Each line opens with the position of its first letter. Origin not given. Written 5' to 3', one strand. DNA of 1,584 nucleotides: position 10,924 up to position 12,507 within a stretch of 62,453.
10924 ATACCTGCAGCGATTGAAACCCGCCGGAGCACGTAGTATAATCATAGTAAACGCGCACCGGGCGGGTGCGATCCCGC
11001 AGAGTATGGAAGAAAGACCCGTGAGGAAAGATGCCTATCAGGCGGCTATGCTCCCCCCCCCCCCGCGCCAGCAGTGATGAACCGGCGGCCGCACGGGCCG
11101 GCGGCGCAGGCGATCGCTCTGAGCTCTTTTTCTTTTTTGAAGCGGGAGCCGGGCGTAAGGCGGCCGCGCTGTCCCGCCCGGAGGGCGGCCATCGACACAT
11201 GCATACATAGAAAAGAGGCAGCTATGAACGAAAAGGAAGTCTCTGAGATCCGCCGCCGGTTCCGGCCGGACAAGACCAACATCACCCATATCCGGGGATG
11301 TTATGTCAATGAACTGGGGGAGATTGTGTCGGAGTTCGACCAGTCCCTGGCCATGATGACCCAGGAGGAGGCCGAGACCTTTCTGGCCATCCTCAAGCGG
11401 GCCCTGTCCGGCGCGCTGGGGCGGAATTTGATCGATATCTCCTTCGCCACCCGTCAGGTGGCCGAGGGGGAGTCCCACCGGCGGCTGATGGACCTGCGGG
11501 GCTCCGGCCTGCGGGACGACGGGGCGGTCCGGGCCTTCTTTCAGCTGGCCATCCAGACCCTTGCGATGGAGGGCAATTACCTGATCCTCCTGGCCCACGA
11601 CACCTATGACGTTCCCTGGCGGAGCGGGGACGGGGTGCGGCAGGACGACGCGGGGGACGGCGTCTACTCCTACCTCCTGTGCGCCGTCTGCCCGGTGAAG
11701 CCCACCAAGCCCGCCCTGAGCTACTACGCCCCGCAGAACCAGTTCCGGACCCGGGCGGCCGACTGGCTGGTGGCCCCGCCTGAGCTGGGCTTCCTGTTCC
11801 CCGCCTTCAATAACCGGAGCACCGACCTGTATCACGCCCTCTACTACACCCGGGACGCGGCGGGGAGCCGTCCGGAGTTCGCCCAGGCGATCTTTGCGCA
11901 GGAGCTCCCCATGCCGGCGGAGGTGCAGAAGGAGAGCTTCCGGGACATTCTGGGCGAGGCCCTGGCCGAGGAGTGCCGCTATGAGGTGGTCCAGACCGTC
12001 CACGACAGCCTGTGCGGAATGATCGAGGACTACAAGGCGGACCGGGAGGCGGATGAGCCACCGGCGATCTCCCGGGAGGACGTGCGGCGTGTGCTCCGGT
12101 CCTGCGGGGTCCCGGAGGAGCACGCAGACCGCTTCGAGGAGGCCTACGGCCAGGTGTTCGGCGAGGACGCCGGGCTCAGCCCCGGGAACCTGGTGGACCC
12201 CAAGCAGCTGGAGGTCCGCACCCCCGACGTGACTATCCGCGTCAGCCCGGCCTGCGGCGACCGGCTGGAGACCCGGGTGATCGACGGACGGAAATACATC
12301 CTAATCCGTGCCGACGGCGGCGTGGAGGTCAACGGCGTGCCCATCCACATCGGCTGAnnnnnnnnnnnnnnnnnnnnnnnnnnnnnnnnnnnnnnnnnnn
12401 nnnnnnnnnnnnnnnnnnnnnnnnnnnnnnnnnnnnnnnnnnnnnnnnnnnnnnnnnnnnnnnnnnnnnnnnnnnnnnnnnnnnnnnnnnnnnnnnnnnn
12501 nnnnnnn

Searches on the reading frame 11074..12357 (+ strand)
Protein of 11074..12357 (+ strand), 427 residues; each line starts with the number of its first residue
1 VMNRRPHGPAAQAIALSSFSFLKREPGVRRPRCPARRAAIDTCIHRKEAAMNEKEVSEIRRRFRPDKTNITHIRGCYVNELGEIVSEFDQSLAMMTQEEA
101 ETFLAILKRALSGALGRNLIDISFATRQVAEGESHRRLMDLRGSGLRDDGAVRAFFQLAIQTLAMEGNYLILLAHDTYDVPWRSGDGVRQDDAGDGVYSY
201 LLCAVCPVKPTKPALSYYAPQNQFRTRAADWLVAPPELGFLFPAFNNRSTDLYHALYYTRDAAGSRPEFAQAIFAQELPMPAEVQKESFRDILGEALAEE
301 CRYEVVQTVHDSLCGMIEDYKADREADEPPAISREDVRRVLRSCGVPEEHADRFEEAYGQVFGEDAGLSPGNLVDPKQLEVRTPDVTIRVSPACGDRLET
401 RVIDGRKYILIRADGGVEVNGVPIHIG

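Call 98: search_protein_families(library=pfam, proteins=[window:11074-12357:+], max_evalue=0.00001)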
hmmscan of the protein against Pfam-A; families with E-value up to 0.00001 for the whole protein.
window:11074-12357:+ (427 aa): 1 family
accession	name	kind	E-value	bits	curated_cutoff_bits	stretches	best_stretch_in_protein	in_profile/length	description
PF14199.11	DUF4317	-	9.4e-134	446.7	27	1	51-422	1-370/370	Domain of unknown function (DUF4317)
